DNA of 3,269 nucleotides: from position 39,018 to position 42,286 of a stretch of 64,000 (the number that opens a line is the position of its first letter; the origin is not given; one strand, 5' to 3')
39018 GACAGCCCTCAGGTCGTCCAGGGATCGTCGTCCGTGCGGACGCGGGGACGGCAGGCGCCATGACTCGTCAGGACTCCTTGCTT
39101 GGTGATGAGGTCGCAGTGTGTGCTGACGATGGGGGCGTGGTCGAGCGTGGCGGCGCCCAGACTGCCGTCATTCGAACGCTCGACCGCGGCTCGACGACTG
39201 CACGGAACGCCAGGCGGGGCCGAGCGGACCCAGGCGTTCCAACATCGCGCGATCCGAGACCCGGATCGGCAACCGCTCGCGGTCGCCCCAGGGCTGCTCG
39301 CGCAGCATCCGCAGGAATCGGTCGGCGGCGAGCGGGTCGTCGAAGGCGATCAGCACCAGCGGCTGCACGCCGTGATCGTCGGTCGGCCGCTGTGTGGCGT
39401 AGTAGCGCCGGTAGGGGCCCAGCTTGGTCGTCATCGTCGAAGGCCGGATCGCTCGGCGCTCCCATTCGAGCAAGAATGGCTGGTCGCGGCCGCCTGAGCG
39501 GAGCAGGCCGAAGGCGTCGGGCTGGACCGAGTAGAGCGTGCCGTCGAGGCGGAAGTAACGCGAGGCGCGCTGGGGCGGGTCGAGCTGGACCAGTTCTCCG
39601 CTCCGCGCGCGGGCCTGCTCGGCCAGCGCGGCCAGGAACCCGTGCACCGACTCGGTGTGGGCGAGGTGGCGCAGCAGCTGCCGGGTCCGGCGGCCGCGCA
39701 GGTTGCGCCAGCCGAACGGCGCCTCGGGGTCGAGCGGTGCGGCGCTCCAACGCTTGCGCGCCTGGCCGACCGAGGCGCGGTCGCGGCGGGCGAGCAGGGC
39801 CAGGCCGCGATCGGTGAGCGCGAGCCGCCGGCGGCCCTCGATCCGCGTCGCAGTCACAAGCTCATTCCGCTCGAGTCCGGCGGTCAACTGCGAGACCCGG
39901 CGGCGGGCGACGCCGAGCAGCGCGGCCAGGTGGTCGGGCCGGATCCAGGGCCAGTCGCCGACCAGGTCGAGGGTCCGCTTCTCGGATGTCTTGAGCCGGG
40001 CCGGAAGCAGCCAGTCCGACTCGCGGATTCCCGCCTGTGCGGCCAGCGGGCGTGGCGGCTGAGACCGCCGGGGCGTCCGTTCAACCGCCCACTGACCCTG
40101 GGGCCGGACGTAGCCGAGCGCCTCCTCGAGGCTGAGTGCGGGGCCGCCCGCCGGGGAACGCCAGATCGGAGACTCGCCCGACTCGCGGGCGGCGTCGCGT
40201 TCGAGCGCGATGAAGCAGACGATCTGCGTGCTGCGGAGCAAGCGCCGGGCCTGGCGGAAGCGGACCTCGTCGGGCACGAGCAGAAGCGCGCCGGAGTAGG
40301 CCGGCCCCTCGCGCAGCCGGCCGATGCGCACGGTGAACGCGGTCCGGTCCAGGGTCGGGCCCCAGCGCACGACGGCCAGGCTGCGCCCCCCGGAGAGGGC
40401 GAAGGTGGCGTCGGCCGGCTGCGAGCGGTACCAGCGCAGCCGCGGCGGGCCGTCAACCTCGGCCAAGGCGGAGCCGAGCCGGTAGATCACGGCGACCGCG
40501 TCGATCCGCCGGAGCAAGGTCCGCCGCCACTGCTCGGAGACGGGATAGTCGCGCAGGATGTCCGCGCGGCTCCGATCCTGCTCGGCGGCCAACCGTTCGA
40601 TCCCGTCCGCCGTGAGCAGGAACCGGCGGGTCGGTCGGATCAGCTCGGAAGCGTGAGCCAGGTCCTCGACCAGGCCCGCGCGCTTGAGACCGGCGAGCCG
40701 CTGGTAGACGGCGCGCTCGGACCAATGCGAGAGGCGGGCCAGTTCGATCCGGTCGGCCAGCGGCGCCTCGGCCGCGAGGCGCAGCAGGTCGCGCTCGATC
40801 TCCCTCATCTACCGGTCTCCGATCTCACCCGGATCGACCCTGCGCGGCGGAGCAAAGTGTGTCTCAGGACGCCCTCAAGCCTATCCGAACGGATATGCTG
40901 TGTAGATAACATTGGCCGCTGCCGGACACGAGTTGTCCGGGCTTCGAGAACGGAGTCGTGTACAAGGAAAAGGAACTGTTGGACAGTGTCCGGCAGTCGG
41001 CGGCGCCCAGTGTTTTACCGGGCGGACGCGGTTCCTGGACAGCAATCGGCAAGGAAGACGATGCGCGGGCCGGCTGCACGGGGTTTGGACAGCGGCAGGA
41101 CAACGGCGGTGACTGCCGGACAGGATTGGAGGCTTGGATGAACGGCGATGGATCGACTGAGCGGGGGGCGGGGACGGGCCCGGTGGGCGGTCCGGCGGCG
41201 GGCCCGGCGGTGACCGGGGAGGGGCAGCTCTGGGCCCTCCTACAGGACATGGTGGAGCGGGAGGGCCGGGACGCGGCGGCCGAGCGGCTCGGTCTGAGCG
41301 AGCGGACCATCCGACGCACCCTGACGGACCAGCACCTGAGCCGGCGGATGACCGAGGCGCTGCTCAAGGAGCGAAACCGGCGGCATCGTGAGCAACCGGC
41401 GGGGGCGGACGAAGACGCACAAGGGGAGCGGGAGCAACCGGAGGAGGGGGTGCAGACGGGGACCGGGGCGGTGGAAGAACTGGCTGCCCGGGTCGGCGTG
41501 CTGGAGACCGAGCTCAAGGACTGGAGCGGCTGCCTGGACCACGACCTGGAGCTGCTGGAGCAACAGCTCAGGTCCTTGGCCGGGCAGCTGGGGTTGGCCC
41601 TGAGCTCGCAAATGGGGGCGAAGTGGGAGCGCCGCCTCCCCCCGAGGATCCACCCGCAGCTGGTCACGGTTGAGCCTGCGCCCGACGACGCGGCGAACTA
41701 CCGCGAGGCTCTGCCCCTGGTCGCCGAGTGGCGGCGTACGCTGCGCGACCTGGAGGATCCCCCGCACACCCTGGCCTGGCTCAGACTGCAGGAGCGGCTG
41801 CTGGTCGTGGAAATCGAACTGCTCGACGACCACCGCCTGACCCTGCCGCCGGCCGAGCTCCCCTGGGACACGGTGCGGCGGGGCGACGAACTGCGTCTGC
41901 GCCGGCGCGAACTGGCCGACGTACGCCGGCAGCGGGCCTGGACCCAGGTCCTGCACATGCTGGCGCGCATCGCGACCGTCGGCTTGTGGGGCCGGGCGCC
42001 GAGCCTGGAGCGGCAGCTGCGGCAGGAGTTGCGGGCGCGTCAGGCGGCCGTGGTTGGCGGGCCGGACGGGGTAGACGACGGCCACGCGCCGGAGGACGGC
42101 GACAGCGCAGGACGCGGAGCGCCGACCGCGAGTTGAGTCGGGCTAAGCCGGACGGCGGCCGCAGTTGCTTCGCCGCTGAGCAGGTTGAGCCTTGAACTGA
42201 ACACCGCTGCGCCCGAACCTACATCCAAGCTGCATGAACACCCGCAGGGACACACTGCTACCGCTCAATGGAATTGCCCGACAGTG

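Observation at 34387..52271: Unrecognised family of secreted Cys-motif repeat proteins in an inverted duplication of a two-gene operon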

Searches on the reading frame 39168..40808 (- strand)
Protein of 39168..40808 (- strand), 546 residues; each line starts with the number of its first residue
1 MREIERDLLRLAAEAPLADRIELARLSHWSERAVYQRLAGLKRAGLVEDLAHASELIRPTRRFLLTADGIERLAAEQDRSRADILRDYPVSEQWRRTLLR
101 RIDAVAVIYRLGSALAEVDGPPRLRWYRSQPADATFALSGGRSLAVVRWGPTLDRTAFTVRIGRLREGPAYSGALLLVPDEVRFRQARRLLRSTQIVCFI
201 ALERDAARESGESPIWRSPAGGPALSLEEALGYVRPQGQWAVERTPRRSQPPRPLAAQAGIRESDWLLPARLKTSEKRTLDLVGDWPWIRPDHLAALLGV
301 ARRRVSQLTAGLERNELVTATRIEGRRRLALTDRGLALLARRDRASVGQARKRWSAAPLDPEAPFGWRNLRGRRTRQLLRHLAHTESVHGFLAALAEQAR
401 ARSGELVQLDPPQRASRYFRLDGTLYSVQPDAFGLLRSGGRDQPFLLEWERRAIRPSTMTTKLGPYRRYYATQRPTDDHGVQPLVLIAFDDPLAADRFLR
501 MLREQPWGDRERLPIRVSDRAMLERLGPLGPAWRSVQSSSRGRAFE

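Call 7: search_protein_families(library=pfam, proteins=[window:39168-40808:-], max_evalue=0.1)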
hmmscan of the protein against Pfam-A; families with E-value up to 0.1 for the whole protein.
window:39168-40808:- (546 aa): 6 families
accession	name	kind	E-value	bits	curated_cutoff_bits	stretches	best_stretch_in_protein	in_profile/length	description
PF13814.12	Replic_Relax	-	6.5e-08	33.3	25.3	1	300-485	21-191/191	Replication-relaxation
PF13545.12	HTH_Crp_2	-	0.0067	16.8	27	0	293-334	27-64/70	Crp-like helix-turn-helix domain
PF03551.20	PadR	-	0.009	16.4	27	1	29-74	29-74/75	Transcriptional regulator PadR-like family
PF12802.13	MarR_2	-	0.043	14.4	27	0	275-328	6-60/61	MarR family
PF01402.27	RHH_1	-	0.045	14.2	20.5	0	67-87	11-31/39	Ribbon-helix-helix protein, copG family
PF13412.12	HTH_24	-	0.052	13.6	21.9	0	1-48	1-48/48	Winged helix-turn-helix DNA-binding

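Call 23: search_protein_families(library=ncbifam, proteins=[window:39168-40808:-], max_evalue=0.1)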
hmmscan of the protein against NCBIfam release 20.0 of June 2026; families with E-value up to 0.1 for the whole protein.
window:39168-40808:- (546 aa): 1 family
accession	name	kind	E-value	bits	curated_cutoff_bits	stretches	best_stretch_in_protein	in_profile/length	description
NF008273.0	PRK11050.1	equivalog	0.091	12.4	153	0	288-340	54-103/156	manganese-binding transcriptional regulator MntR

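Call 26: search_protein_families(library=padloc, proteins=[window:39168-40808:-], max_evalue=0.01)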
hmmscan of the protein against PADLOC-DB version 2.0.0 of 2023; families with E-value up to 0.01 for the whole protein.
window:39168-40808:- (546 aa): 2 families
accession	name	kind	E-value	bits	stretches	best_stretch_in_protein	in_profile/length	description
PDLC01850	CARF3--CARF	-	0.0007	17.5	0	5-49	147-191/209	-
PDLC01720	Csa3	-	0.0074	14.8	0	291-330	45-87/118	Csa3_1_CAS-I-II-III-IV-V-VI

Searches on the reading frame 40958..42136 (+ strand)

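Call 7: search_protein_families(library=pfam, proteins=[window:40958-42136:+], max_evalue=0.1)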
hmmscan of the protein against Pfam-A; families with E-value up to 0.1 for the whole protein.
window:40958-42136:+ (392 aa): 3 families
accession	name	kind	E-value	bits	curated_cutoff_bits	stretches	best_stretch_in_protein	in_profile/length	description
PF13551.12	HTH_29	-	0.00095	19.7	28.1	1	95-144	5-52/64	Winged helix-turn helix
PF13384.12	HTH_23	-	0.013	15.7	24.6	1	101-122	17-38/50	Homeodomain-like domain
PF02954.25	HTH_8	-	0.038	14.1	22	0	104-120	21-37/42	Bacterial regulatory protein, Fis family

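Call 23: search_protein_families(library=ncbifam, proteins=[window:40958-42136:+], max_evalue=0.1)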
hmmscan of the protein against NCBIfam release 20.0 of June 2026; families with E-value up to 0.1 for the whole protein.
window:40958-42136:+ (392 aa): 0 families

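Call 26: search_protein_families(library=padloc, proteins=[window:40958-42136:+], max_evalue=0.01)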
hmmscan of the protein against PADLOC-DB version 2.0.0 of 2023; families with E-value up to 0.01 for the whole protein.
window:40958-42136:+ (392 aa): 0 families
